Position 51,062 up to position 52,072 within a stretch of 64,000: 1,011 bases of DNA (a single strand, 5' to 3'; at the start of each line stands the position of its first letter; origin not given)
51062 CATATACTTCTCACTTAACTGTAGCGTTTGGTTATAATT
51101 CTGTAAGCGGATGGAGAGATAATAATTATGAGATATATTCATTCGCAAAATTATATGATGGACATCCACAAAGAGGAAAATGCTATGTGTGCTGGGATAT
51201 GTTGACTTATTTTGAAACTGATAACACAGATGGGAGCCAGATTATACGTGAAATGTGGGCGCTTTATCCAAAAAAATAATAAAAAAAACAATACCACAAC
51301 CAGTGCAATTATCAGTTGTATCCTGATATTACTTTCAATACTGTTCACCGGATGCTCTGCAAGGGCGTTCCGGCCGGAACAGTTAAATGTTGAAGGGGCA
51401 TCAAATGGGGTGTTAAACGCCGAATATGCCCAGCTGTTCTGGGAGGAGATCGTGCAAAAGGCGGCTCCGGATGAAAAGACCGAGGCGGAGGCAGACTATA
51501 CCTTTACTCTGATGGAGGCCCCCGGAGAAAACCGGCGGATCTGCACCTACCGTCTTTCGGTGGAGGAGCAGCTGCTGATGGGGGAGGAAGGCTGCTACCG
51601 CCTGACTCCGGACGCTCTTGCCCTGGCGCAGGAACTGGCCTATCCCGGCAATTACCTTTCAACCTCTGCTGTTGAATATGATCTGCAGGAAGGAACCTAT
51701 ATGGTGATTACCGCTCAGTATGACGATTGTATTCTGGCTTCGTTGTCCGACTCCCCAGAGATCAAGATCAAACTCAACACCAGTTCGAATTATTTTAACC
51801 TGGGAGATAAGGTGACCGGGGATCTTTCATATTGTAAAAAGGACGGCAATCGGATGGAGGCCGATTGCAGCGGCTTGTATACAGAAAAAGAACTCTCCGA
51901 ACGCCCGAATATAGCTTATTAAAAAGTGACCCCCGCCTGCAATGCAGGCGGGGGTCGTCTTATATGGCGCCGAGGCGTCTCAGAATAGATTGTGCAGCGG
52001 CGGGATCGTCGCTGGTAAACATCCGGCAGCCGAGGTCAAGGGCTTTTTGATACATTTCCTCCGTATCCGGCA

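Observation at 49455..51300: Second AT-rich islet: frameshift-disrupted streptopain-like (C10) secreted cysteine protease beside a PadR-HAAS-secreted-protein module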

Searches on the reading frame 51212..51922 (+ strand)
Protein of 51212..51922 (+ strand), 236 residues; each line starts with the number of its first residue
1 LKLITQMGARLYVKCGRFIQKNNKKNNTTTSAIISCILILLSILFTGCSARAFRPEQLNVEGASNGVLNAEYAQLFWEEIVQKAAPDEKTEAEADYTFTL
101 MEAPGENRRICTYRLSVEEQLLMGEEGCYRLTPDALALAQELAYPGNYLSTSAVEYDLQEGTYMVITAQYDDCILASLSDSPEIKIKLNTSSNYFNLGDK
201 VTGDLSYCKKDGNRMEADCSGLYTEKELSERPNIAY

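Call 5: search_protein_families(library=pfam, proteins=[window:51212-51922:+], max_evalue=1)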
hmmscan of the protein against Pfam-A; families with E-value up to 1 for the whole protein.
window:51212-51922:+ (236 aa): 0 families

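Call 33: search_protein_families(library=ncbifam, proteins=[window:51248-51922:+], max_evalue=1)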
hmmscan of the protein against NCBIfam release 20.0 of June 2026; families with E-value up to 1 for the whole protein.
window:51248-51922:+ (224 aa): 0 families

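Call 39: find_encoding_contigs(protein=window:51230-51922:+, flank=6000, max_places=10)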
Protein window:51230-51922:+ (230 aa): 1 contig read that carries it; 1 place shown.
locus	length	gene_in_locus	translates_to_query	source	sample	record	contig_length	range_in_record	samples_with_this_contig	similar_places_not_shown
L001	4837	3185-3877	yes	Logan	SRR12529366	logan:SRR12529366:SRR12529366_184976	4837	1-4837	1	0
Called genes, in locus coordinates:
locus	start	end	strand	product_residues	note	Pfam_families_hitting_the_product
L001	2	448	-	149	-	?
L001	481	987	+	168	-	-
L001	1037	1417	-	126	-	PF19615:DUF6120, PF22564:HAAS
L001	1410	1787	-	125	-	PF03551:PadR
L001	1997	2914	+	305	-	-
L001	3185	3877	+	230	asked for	-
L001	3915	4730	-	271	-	PF03009:GDPD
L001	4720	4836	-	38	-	?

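Call 45: find_homologous_proteins(query=window:51248-51922:+, max_evalue=0.001)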
Query window:51248-51922:+ (224 aa): 4 proteins with E <= 0.001 among 223 candidates.
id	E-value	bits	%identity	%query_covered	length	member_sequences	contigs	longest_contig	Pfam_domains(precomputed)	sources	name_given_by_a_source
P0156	3.8e-145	499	100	100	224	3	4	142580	-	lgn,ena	-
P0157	3.2e-82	293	60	100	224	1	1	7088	-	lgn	-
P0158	6.0e-32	129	39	87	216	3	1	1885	-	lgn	-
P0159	4.6e-30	123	38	87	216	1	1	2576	-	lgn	-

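Call 46: find_encoding_contigs(protein=P0157, flank=8000, max_places=4)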
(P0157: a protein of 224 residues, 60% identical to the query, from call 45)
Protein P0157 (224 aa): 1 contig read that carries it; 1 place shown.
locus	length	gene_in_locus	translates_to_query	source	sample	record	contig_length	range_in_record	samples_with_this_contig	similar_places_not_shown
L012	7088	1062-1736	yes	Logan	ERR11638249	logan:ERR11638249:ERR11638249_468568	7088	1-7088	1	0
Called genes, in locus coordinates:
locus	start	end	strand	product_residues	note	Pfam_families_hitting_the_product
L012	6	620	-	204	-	-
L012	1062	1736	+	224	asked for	-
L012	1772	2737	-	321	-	PF02690:Na_Pi_cotrans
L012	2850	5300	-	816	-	PF12389:Peptidase_M73 (faint)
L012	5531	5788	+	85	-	PF20648:DUF6809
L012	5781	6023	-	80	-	PF13443:HTH_26, PF01381:HTH_3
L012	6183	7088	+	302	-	?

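Call 47: find_encoding_contigs(protein=P0156, flank=8000, max_places=6)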
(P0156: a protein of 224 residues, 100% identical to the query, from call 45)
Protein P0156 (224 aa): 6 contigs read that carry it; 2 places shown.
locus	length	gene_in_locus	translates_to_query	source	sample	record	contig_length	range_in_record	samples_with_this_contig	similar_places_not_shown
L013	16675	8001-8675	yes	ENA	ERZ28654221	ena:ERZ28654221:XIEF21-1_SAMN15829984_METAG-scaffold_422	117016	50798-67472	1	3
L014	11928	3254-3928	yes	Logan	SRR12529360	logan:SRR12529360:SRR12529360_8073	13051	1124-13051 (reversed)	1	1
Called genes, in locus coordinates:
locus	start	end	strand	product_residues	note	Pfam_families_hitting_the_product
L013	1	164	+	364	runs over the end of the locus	PF05977:MFS_3, PF07690:MFS_1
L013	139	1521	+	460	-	PF01546:Peptidase_M20, PF07687:M20_dimer (faint)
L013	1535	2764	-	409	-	PF07690:MFS_1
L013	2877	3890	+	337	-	-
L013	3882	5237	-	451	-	PF01229:Glyco_hydro_39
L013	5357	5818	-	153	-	-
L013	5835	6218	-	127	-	PF19615:DUF6120, PF22564:HAAS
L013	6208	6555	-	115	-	PF03551:PadR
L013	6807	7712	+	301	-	-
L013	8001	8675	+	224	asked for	-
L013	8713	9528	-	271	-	PF03009:GDPD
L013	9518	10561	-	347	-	PF00389:2-Hacid_dh, PF02826:2-Hacid_dh_C, PF00670:AdoHcyase_NAD (weak)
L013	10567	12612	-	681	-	PF17389:Bac_rhamnosid6H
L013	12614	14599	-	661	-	PF02901:PFL-like, PF01228:Gly_radical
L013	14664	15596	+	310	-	PF13545:HTH_Crp_2 (weak), PF04198:Sugar-bind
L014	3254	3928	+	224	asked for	-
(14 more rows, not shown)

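Call 61: predict_structure(alignment_id=A4)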
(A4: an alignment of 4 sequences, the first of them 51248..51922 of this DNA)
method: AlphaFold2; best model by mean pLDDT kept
length: 224 residues; sequences in the alignment: 4
mean_pLDDT: 36.9   pTM: 0.27
mean pLDDT of the five models: 36.9, 34.6, 33.9, 33.9, 33.9
residues with pLDDT >= 90: 0; 70-90: 0; 50-70: 15; < 50: 209
segments of 3 or more residues with pLDDT < 50: 1-20, 27-82, 84-99, 104-110, 118-216, 219-224
pLDDT, mean of each block of 10 residues (from residue 1): 28 37 48 32 32 41 47 41 43 41 47 49 45 32 23 24 25 28 32 37 37 46 27
secondary structure, 60 per line:
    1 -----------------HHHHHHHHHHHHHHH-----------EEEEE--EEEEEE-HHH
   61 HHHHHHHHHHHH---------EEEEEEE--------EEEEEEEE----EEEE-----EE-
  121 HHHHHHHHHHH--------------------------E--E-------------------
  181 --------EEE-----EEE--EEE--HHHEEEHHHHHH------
elements in order: H18-32 E44-48 E51-56 H58-72 E82-88 E97-104 E109-112 H121-131 E189-191 E197-199 E202-204 E210-212 H213-218
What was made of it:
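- On Protease-inhibitor or effector-immunity gene pair: The AF2 model of the lipoprotein is unusable (pLDDT 36.9, call 61).
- Tried and rejected: The structure prediction of the type A lipoprotein from a 4-sequence alignment failed (pLDDT 36.9), so no fold search was run on it (call 61).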

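Call 81: search_solved_structures(query=A6, max_evalue=1)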
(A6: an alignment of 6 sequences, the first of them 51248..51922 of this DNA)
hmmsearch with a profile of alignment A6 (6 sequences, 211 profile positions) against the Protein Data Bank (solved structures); distinct sequences matched with E-value up to 1: 3.
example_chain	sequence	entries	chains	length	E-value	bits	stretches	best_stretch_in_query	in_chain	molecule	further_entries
3uz0_A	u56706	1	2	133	0.13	14.8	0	66-105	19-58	Stage III sporulation protein AH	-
3tuf_A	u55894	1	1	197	0.29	13.7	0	66-104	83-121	Stage III sporulation protein AH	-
8iwa_A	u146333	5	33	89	0.69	12.4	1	139-184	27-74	Uncharacterized protein UU089.1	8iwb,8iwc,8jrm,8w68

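Call 83: search_protein_families(library=phrogs, proteins=[window:51248-51922:+], max_evalue=0.01)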
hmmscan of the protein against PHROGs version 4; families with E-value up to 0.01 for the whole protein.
window:51248-51922:+ (224 aa): 0 families
